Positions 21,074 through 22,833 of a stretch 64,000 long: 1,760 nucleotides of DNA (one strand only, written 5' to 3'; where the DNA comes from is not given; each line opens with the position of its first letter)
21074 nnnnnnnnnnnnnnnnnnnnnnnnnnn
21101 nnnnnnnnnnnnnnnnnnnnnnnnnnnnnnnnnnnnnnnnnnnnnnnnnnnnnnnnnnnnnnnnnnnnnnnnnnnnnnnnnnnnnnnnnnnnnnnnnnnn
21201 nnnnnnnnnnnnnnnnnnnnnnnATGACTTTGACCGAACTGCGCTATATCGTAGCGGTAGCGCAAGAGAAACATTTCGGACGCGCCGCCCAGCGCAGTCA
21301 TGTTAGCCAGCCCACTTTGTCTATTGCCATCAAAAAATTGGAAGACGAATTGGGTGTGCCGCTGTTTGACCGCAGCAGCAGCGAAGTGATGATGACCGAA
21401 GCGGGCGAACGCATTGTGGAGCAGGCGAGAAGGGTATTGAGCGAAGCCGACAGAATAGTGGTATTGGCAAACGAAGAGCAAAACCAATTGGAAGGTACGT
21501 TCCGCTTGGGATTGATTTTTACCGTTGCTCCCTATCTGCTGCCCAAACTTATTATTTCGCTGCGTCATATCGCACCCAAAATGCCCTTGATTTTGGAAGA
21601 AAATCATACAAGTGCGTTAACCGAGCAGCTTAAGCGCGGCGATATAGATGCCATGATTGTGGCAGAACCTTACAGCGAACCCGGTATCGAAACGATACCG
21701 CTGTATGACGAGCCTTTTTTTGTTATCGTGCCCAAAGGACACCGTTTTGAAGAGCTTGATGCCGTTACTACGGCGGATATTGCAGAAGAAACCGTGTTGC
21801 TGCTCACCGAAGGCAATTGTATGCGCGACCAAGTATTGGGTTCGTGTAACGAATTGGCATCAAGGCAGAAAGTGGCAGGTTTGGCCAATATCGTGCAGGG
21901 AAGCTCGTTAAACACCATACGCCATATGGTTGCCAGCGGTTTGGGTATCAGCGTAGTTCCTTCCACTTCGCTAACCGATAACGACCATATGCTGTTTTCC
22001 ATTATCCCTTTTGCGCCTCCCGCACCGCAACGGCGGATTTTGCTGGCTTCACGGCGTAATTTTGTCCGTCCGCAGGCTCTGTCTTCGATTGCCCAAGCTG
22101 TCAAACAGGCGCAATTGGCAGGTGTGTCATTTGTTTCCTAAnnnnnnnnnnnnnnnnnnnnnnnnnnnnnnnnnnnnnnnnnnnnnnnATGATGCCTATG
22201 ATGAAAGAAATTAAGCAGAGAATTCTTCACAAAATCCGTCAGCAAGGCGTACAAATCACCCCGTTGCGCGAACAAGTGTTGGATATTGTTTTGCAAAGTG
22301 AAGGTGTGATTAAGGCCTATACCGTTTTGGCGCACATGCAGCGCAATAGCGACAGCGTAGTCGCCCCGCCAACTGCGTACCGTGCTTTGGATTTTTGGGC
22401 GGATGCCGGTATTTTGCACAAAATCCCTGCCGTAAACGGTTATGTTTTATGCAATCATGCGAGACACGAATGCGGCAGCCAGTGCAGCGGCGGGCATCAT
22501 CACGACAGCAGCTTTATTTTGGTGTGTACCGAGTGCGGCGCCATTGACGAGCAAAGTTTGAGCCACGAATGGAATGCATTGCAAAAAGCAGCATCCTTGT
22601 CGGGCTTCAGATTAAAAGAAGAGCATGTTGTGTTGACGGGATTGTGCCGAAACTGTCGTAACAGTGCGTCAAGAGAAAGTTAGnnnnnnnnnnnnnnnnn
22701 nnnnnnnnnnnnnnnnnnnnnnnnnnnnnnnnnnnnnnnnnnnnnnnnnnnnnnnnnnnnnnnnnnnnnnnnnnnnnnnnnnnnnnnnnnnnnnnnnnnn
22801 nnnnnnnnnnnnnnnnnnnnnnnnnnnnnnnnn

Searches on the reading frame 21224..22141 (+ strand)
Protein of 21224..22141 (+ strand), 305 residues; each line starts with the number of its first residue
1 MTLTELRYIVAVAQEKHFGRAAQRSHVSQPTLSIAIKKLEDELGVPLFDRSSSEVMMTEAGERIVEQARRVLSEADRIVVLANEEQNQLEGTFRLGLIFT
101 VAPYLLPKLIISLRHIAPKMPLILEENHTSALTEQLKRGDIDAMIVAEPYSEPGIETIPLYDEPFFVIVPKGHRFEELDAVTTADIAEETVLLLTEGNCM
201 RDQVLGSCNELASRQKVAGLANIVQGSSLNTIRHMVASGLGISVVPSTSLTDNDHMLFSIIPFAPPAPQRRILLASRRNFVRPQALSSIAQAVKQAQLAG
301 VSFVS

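Call 3: search_protein_families(library=pfam, proteins=[window:21224-22141:+])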
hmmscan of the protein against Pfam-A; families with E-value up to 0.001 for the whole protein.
window:21224-22141:+ (305 aa): 2 families
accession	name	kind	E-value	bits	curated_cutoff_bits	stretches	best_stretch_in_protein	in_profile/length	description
PF03466.25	LysR_substrate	-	3e-41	141.5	28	1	87-296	2-207/209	LysR substrate binding domain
PF00126.33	HTH_1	-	5.1e-22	78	26.6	1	3-62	1-60/60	Bacterial regulatory helix-turn-helix protein, lysR family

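Call 12: find_encoding_contigs(protein=window:21224-22141:+, flank=10000, max_places=10)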
Protein window:21224-22141:+ (305 aa): 1 contig read that carries it; 1 place shown.
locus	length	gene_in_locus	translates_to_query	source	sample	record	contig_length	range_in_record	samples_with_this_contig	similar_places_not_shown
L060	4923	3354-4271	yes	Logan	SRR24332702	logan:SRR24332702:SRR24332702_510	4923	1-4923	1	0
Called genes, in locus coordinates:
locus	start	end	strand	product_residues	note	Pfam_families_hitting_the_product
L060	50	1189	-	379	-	PF01547:SBP_bac_1 (weak)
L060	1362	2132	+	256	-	PF05209:MinC_N (weak), PF03775:MinC_C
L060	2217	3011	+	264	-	PF00142:Fer4_NifH (faint), PF01656:CbiA, PF02374:ArsA_ATPase (weak), PF09140:MipZ (weak), PF10609:ParA, PF13614:AAA_31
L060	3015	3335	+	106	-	PF03776:MinE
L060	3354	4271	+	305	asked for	PF00126:HTH_1, PF03466:LysR_substrate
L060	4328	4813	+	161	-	PF01475:FUR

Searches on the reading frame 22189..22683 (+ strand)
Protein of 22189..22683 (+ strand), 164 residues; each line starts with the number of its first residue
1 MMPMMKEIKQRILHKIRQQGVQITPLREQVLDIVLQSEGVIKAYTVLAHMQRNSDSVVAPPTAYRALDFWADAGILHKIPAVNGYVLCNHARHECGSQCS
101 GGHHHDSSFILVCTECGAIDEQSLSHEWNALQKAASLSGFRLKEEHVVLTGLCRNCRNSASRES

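Call 3: search_protein_families(library=pfam, proteins=[window:22189-22683:+])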
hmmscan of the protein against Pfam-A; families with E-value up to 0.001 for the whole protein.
window:22189-22683:+ (164 aa): 1 family
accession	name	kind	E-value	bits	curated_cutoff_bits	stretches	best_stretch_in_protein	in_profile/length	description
PF01475.25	FUR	-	3.7e-08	34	23.1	1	19-147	2-118/121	Ferric uptake regulator family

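Call 11: find_encoding_contigs(protein=window:22189-22683:+, flank=10000, max_places=10)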
Protein window:22189-22683:+ (164 aa): no gene with exactly this product is on record in the collection.

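Call 13: find_encoding_contigs(protein=window:22198-22683:+, flank=10000, max_places=10)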
Protein window:22198-22683:+ (161 aa): 1 contig read that carries it; 1 place shown.
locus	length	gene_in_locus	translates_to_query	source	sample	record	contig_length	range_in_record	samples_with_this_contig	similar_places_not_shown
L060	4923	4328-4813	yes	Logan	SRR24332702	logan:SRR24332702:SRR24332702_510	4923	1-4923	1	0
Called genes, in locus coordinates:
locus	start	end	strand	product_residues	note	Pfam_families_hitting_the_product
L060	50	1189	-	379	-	PF01547:SBP_bac_1 (weak)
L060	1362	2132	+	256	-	PF05209:MinC_N (weak), PF03775:MinC_C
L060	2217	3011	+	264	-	PF00142:Fer4_NifH (faint), PF01656:CbiA, PF02374:ArsA_ATPase (weak), PF09140:MipZ (weak), PF10609:ParA, PF13614:AAA_31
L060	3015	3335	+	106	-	PF03776:MinE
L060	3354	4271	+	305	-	PF00126:HTH_1, PF03466:LysR_substrate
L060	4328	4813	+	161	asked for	PF01475:FUR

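Call 18: find_homologous_proteins(query=window:22198-22683:+, max_evalue=1e-20)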
Query window:22198-22683:+ (161 aa): 279 proteins with E <= 1e-20 among 317 candidates; the best 120 are listed.
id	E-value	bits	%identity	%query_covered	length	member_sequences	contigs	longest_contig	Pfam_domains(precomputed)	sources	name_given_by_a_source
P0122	6.7e-100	349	95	100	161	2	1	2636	PF01475.26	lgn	-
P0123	2.7e-71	256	72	94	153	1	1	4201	PF01475.26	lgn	-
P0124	2.0e-70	253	72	95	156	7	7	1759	PF01475.26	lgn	-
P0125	3.5e-70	253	70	95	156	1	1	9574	PF01475.26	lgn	-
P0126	3.3e-69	249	72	94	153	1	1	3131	PF01475.26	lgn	-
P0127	4.5e-69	249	71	95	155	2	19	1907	PF01475.26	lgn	-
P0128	5.0e-69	249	70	96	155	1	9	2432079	PF01475.26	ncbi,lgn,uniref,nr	ncbi:Fur family transcriptional regulator [Alysiella filiformis]|uniref:Fur family transcriptional r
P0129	5.1e-69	249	74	93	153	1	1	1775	PF01475.26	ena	-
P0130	6.1e-69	249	71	95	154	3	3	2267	PF01475.26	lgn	-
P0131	8.0e-69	248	71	96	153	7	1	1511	PF01475.26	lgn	-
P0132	8.8e-69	248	73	93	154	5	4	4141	PF01475.26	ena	-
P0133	9.0e-69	248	71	97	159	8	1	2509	PF01475.26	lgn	-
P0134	1.2e-68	248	73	93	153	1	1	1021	PF01475.26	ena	-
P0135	1.4e-68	247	73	93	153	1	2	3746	PF01475.26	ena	-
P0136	1.6e-68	247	73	93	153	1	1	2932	PF01475.26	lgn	-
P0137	1.8e-68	247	73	95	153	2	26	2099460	PF01475.26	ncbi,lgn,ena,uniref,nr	ncbi:transcriptional repressor [Conchiformibius steedae DSM 2580]|uniref:Transcriptional repressor n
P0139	2.1e-68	247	73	93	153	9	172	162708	PF01475.26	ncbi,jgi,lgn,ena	jgi:hypothetical protein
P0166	6.9e-67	242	72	94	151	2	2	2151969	-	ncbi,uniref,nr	ncbi:Fur family transcriptional regulator [Conchiformibius kuhniae]|uniref:Fur family transcriptiona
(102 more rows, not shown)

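Call 19: find_encoding_contigs(protein=P0166, flank=10000, max_places=3)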
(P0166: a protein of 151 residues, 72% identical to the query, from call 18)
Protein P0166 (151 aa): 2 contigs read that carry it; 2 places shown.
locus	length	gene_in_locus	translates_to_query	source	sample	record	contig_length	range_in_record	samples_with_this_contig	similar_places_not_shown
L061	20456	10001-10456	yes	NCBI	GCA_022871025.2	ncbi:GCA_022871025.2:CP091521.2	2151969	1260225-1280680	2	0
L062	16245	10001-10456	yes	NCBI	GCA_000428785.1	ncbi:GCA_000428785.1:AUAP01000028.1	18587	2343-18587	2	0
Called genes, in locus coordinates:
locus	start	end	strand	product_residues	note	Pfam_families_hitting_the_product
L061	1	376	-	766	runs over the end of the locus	PF01751:Toprim, PF01131:Topoisom_bac, PF01396:Zn_ribbon_Top1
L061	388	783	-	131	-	-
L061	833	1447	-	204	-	-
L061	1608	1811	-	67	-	-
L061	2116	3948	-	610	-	PF07244:POTRA, PF01103:Omp85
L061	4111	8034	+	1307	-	PF27051:TamB_N, PF04357:TamB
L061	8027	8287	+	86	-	-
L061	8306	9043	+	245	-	PF01553:Acyltransferase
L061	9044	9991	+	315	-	PF01148:CTP_transf_1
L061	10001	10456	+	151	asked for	-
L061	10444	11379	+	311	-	PF02492:cobW, PF07683:CobW_C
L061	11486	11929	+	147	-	PF01475:FUR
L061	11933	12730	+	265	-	PF03588:Leu_Phe_trans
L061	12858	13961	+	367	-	PF00005:ABC_tran, PF13304:AAA_21 (faint), PF08402:TOBE_2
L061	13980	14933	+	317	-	PF00528:BPD_transp_1 (weak)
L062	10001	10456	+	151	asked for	-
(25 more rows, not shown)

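Call 20: find_encoding_contigs(protein=P0137, flank=10000, max_places=3)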
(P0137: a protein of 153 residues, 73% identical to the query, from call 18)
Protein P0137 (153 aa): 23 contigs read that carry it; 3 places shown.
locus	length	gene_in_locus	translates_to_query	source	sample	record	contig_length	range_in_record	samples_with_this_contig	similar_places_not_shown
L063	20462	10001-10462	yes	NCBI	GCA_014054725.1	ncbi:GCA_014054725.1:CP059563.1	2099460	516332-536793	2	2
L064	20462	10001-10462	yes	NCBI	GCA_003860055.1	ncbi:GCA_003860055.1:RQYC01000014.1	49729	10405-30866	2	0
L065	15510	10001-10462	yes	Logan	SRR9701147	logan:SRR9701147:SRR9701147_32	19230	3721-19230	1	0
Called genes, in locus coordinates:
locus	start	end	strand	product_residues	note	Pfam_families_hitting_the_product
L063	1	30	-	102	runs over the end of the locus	PF03413:PepSY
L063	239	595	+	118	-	PF15595:Imm51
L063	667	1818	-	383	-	PF00465:Fe-ADH, PF13685:Fe-ADH_2, PF25137:ADH_Fe_C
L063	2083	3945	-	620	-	PF17243:POTRA_TamA_1 (faint), PF07244:POTRA (weak), PF01103:Omp85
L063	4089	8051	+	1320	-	PF27051:TamB_N, PF04357:TamB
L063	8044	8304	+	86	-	-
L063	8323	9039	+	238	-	PF01553:Acyltransferase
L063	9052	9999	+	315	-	PF01148:CTP_transf_1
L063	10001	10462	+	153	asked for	PF01475:FUR (weak)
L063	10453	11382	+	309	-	PF02492:cobW, PF07683:CobW_C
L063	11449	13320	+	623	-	PF25255:WHD_RNase_II (faint), PF00773:RNB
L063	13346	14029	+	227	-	PF00300:His_Phos_1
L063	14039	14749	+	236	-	PF01209:Ubie_methyltran, PF02353:CMAS, PF06325:PrmA, PF13489:Methyltransf_23, PF05175:MTS, PF08003:Methyltransf_9, PF13847:Methyltransf_31, PF08241:Methyltransf_11, +3 more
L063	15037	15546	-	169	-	PF07963:N_methyl, PF00114:Pilin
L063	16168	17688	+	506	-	PF00199:Catalase, PF06628:Catalase-rel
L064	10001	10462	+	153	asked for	PF01475:FUR (weak)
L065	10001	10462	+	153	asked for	PF01475:FUR (weak)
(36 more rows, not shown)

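Call 21: find_encoding_contigs(protein=P0122, flank=10000, max_places=3)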
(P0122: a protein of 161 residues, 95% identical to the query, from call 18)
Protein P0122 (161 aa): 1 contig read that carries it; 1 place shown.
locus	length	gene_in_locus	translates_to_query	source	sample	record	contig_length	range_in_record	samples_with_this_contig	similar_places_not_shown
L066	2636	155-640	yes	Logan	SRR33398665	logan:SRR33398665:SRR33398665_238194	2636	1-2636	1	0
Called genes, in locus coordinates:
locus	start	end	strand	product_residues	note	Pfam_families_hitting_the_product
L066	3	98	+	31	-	?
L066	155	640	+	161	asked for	PF01475:FUR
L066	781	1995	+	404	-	PF00724:Oxidored_FMN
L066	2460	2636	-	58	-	?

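Call 66: search_protein_families(library=ncbifam, proteins=[window:22198-22683:+, L066:781-1995:+])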
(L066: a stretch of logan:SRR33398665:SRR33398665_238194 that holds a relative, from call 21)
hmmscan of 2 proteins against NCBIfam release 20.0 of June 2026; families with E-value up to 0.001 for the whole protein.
window:22198-22683:+ (161 aa): 6 families
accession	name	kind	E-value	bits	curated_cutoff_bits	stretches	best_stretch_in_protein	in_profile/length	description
NF008646.0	PRK11639.1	equivalog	7.1e-25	87.7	167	1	13-156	17-149/171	zinc uptake transcriptional repressor Zur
NF051892.1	TransRegFurBacil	equivalog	1.8e-13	50.8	220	1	3-157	2-147/149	ferric iron uptake transcriptional regulator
NF052545.1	TransRegPerRClab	equivalog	7.2e-07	29.3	180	1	9-156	4-137/138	transcriptional regulator PerR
NF051891.1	TransRegFurHelico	equivalog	3.7e-06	26.9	200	1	3-155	8-147/148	ferric iron uptake transcriptional regulator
NF006999.0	PRK09462.1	equivalog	3e-05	23.6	146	1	12-155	7-140/148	ferric iron uptake transcriptional regulator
NF047406.1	TransRegPerRTherm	equivalog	0.00017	21.8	200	1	20-156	6-128/130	manganese-dependent transcriptional regulator PerR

L066:781-1995:+ (404 aa): 8 families
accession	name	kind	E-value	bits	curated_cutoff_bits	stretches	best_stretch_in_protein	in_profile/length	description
TIGR03997.1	mycofact_OYE_2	equivalog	7.3e-55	186.5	793.15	1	16-340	14-333/645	mycofactocin system FadH/OYE family oxidoreductase 2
NF006101.0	PRK08255.1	equivalog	4.1e-44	150.8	1078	1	16-324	411-720/768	bifunctional salicylyl-CoA 5-hydroxylase/oxidoreductase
NF010047.0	PRK13523.1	equivalog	1.6e-42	145.7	431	1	43-322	45-308/339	NADPH dehydrogenase NamA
NF041087.1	bile_acid_BaiCD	equivalog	1.4e-40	139.1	825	1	16-322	16-316/642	bile acid Fe-S flavoenzyme BaiCD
NF045599.1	bili_reduct_long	exception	5e-39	134.1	750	1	16-342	13-339/641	bilirubin reductase, long form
NF045592.1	bili_reduct_N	equivalog_domain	2.2e-36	125.8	425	1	16-342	14-338/363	bilirubin reductase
NF007899.0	PRK10605.1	subfamily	3.1e-27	95.8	403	1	34-334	37-337/365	N-ethylmaleimide reductase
TIGR03996.1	mycofact_OYE_1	hypoth_equivalog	1.2e-19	70.3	627.9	1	36-322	33-310/633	mycofactocin system FadH/OYE family oxidoreductase 1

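Call 79: find_encoding_contigs(protein=P0139, flank=6000, max_places=5)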
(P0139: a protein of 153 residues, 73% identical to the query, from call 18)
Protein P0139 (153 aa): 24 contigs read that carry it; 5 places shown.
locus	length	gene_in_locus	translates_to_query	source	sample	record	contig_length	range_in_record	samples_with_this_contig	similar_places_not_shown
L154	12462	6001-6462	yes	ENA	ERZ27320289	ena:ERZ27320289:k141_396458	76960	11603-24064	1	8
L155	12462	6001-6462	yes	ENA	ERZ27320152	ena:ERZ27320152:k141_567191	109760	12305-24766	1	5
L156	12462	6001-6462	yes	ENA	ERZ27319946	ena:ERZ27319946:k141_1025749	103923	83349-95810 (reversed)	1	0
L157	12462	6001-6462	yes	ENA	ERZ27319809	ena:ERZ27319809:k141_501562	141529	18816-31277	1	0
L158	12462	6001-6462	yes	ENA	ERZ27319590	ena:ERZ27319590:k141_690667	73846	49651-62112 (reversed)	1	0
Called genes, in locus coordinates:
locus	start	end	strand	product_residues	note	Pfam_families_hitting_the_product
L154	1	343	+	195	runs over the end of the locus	PF03550:LolB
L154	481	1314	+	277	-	PF00288:GHMP_kinases_N, PF08544:GHMP_kinases_C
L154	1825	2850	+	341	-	PF13793:Pribosyltran_N, PF00156:Pribosyltran, PF14572:Pribosyl_synth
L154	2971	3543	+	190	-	PF01386:Ribosomal_L25p, PF14693:Ribosomal_TL5_C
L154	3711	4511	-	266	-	PF00106:adh_short, PF13561:adh_short_C2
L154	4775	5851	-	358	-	PF01734:Patatin (weak)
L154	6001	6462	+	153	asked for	PF01475:FUR (weak)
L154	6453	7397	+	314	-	PF02492:cobW, PF07683:CobW_C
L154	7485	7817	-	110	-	PF02452:PemK_toxin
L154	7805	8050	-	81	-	PF04014:MazE_antitoxin (weak)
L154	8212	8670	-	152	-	PF16747:Adhesin_E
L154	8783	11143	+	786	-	PF00270:DEAD, PF00271:Helicase_C, PF16124:RecQ_Zn_bind, PF09382:RQC, PF00570:HRDC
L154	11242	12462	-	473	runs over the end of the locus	PF00939:Na_sulph_symp, PF03600:CitMHS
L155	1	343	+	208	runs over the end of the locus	PF03550:LolB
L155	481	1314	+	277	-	PF00288:GHMP_kinases_N, PF08544:GHMP_kinases_C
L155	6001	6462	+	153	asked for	PF01475:FUR (weak)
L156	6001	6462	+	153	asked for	PF01475:FUR (weak)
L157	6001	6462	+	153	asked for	PF01475:FUR (weak)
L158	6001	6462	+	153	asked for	PF01475:FUR (weak)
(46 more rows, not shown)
